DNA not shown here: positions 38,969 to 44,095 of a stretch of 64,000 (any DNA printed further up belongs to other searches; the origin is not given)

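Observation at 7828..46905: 39-kb co-directional block of six giant extracellular-protein genes (about 12,600 codons)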

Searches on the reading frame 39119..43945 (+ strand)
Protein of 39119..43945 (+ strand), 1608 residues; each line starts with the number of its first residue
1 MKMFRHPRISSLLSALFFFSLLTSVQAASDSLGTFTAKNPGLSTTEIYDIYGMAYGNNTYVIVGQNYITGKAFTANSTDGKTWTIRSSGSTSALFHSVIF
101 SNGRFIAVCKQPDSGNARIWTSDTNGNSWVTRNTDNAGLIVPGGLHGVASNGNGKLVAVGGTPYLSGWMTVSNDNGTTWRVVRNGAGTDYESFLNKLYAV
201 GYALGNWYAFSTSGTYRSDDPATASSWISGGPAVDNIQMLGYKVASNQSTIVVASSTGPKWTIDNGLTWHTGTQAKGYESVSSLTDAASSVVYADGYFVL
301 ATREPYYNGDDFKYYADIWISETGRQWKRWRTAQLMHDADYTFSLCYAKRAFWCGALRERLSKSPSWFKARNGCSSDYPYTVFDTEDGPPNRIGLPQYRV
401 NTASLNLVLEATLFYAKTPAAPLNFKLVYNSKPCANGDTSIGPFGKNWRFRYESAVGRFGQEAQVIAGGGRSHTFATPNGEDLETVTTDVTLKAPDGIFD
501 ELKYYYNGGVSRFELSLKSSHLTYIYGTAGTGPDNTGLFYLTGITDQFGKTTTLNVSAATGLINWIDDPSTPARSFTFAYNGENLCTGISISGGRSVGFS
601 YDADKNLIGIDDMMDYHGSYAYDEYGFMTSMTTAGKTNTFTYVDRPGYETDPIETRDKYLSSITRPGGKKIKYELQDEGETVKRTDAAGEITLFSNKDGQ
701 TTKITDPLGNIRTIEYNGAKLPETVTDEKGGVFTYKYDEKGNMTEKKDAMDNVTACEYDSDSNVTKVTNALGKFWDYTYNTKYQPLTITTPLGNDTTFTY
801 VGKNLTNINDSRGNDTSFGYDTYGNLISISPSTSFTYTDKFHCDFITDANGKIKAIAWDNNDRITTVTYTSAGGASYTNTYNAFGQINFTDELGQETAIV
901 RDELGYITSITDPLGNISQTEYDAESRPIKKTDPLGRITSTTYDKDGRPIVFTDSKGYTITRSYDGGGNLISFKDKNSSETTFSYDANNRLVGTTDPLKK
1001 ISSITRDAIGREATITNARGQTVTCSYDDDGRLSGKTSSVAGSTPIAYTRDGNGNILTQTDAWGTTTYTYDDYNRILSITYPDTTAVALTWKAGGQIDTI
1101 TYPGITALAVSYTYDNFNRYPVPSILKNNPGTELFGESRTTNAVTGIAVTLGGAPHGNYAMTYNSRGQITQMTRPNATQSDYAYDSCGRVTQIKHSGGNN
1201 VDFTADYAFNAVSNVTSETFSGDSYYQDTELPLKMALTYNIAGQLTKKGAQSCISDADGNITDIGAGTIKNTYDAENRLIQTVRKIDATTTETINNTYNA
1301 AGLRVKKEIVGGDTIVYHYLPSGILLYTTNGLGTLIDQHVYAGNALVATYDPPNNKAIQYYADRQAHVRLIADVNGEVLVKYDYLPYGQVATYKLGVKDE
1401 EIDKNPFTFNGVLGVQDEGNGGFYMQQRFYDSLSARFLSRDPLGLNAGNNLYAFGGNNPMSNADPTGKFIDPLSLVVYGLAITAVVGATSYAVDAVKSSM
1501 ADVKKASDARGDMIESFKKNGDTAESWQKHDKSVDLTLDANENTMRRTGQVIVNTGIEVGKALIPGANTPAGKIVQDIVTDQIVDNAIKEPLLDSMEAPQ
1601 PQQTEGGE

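Call 4: search_protein_families(library=pfam, proteins=[window:39119-43945:+], max_evalue=0.01)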
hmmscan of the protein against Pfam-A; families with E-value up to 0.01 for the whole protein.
window:39119-43945:+ (1608 aa): 2 families
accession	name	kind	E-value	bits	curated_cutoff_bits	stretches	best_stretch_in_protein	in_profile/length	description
PF05593.20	RHS_repeat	-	8.6e-62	204.9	22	8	964-998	1-35/38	RHS Repeat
PF20148.4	DUF6531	-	2.9e-07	31.2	24.1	1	400-475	4-74/74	Domain of unknown function (DUF6531)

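Call 5: search_protein_families(library=ncbifam, proteins=[window:39119-43945:+], max_evalue=0.01)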
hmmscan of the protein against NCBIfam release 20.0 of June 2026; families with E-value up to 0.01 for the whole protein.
window:39119-43945:+ (1608 aa): 3 families
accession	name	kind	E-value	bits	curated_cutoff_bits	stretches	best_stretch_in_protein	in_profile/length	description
TIGR01643.1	YD_repeat_2x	repeat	1.2e-50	168.1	15.8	5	964-1004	1-41/42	YD repeat-containing protein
NF041261.1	RHS_core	equivalog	3.9e-33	114.4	2000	3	745-1038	420-718/1261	RHS element core protein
TIGR03696.1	Rhs_assc_core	domain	5.8e-15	55.6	32.5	1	1384-1467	1-75/76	RHS repeat-associated core domain-containing protein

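Call 15: find_homologous_proteins(query=window:39119-43945:+, max_evalue=1e-10)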
Query window:39119-43945:+ (1608 aa): 92 proteins with E <= 1e-10 among 8000 candidates.
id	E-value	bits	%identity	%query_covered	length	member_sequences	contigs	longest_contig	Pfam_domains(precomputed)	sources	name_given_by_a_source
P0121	0.0e+0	2087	62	100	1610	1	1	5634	PF05593.20,PF25023.2,PF20148.5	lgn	-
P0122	0.0e+0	2028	59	100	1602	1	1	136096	PF05593.20,PF25023.2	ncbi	-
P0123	0.0e+0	1928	57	100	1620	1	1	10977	PF05593.20,PF25023.2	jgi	jgi:RHS repeat-associated protein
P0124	0.0e+0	1924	58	99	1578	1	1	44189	PF05593.20,PF25023.2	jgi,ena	jgi:RHS repeat-associated protein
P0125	0.0e+0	1869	59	91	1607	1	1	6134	PF05593.20,PF25023.2,PF20148.5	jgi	jgi:RHS repeat-associated protein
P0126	0.0e+0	1848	59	91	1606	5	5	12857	PF05593.20,PF25023.2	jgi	jgi:RHS repeat-associated protein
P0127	0.0e+0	1795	59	91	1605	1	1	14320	PF05593.20,PF25023.2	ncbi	ncbi:MAG: RHS repeat-associated core domain-containing protein [Victivallales bacterium]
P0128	0.0e+0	1751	58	91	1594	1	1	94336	PF05593.20,PF25023.2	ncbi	-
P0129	0.0e+0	1735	54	99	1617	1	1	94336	PF05593.20,PF25023.2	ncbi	-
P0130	0.0e+0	1735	57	91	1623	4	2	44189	PF05593.20,PF25023.2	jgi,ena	jgi:RHS repeat-associated protein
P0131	0.0e+0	1720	54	98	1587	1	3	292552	PF05593.20,PF25023.2,PF20148.5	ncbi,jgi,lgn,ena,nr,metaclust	ncbi:MAG TPA: hypothetical protein DET40_20825 [Lentisphaeria bacterium]|nr:MAG: hypothetical protei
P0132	0.0e+0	1675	57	91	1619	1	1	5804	PF05593.20,PF25023.2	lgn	-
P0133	0.0e+0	1672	65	74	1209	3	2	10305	PF05593.20,PF25023.2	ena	-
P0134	0.0e+0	1652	55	92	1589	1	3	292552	PF05593.20,PF25023.2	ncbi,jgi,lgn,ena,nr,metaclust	ncbi:MAG TPA: hypothetical protein DET40_20830 [Lentisphaeria bacterium]|nr:MAG: hypothetical protei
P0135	0.0e+0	1584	54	91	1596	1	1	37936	PF05593.20,PF25023.2,PF20148.5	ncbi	ncbi:MAG: RHS repeat-associated core domain-containing protein [Victivallales bacterium]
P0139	0.0e+0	1392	46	96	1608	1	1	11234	PF05593.20,PF25023.2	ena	-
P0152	0.0e+0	1137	43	91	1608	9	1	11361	PF15283.13,PF05593.20,PF25023.2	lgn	-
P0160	0.0e+0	1022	41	91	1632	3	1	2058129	PF05593.20,PF25023.2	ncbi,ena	-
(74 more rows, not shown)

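Call 16: find_encoding_contigs(protein=P0122, flank=10000, max_places=2)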
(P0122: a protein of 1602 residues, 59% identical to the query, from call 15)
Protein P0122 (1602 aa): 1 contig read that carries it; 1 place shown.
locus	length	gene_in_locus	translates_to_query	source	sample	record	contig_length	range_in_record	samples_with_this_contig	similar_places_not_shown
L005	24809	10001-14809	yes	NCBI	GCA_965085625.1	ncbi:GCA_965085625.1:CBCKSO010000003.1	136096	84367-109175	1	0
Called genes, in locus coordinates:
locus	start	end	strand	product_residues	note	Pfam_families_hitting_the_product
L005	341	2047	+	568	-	PF04055:Radical_SAM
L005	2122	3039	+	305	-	PF05235:CHAD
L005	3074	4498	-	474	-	-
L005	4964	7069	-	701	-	PF01138:RNase_PH, PF03725:RNase_PH_C, PF03726:PNPase, PF01138:RNase_PH, PF00013:KH_1, PF00575:S1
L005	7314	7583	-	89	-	PF00312:Ribosomal_S15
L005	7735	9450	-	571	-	PF02776:TPP_enzyme_N, PF00205:TPP_enzyme_M, PF02775:TPP_enzyme_C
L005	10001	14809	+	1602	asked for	PF25023:TEN_YD-shell, PF05593:RHS_repeat, PF25023:TEN_YD-shell (weak), PF05593:RHS_repeat, PF25023:TEN_YD-shell, PF05593:RHS_repeat (weak)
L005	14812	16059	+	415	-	PF13927:Ig_3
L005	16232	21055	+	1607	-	PF05593:RHS_repeat (weak), PF25023:TEN_YD-shell, PF05593:RHS_repeat, PF25023:TEN_YD-shell, PF05593:RHS_repeat (weak)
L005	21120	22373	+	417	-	PF05593:RHS_repeat (weak), PF13927:Ig_3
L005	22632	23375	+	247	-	PF13646:HEAT_2 (faint), PF02985:HEAT (faint)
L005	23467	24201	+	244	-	PF13646:HEAT_2 (faint), PF02985:HEAT (faint)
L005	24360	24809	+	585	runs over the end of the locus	PF21688:FAD-depend_C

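Call 17: find_encoding_contigs(protein=P0128, flank=10000, max_places=2)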
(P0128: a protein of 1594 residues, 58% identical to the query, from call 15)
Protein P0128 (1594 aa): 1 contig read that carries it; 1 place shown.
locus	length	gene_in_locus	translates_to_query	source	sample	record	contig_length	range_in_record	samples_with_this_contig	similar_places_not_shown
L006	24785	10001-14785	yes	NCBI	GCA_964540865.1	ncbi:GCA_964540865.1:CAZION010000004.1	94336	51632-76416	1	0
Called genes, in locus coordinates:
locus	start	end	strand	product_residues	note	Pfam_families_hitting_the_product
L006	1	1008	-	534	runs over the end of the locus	PF00342:PGI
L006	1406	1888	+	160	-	PF00583:Acetyltransf_1, PF13673:Acetyltransf_10, PF13508:Acetyltransf_7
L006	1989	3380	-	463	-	PF00919:UPF0004, PF04055:Radical_SAM, PF18693:TRAM_2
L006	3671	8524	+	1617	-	PF05593:RHS_repeat (weak), PF25023:TEN_YD-shell (weak), PF05593:RHS_repeat, PF25023:TEN_YD-shell (weak), PF05593:RHS_repeat, PF25023:TEN_YD-shell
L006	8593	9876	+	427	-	-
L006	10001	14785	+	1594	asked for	PF05593:RHS_repeat, PF25023:TEN_YD-shell, PF05593:RHS_repeat (weak), PF25023:TEN_YD-shell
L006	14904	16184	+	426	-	-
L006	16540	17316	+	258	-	PF02985:HEAT (faint), PF13646:HEAT_2 (weak)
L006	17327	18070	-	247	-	-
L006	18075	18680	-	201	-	-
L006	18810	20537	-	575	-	PF02743:dCache_1, PF22309:HK-GC-Chemotax_sensor, PF02518:HATPase_c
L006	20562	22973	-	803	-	PF12348:CLASP_N (faint), PF12717:Cnd1 (faint), PF13646:HEAT_2, PF13646:HEAT_2, PF13513:HEAT_EZ (weak), PF13646:HEAT_2, PF01602:Adaptin_N, PF13646:HEAT_2, +26 more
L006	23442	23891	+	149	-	-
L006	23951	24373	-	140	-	-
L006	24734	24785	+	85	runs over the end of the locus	-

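Call 18: find_encoding_contigs(protein=P0160, flank=10000, max_places=2)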
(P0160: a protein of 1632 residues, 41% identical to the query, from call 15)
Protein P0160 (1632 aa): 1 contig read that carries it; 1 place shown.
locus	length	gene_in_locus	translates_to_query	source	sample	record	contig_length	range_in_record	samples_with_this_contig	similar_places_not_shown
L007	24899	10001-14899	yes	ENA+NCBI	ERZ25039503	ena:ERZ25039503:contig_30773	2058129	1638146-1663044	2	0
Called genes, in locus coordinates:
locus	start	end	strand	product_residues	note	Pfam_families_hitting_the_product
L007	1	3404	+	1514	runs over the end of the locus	PF00890:FAD_binding_2 (faint), PF01266:DAO (faint), PF12831:FAD_oxidored, PF13450:NAD_binding_8 (weak), PF12831:FAD_oxidored, PF25275:Golvesin_C, PF06848:Disaggr_repeat (weak), PF25275:Golvesin_C, +2 more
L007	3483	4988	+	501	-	PF12708:Pect-lyase_RHGA_epim, PF00295:Glyco_hydro_28, PF13229:Beta_helix (weak)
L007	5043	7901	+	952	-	PF17132:Glyco_hydro_106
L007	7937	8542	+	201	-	PF00884:Sulfatase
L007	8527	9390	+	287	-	PF00884:Sulfatase, PF16347:SGSH_C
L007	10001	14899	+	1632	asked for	PF05593:RHS_repeat (weak), PF25023:TEN_YD-shell (weak), PF05593:RHS_repeat, PF25023:TEN_YD-shell, PF05593:RHS_repeat, PF25023:TEN_YD-shell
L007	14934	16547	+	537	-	PF05593:RHS_repeat (weak)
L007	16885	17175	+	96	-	-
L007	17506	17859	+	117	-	PF05717:TnpB_IS66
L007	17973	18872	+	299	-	PF13007:LZ_Tnp_IS66, PF13005:zf-IS66 (weak), PF03050:DDE_Tnp_IS66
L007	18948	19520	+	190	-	PF03050:DDE_Tnp_IS66, PF13817:DDE_Tnp_IS66_C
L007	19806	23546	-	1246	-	PF20464:MmeI_N, PF20473:MmeI_Mtase, PF07669:Eco57I (weak), PF20466:MmeI_TRD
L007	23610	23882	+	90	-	-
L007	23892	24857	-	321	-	-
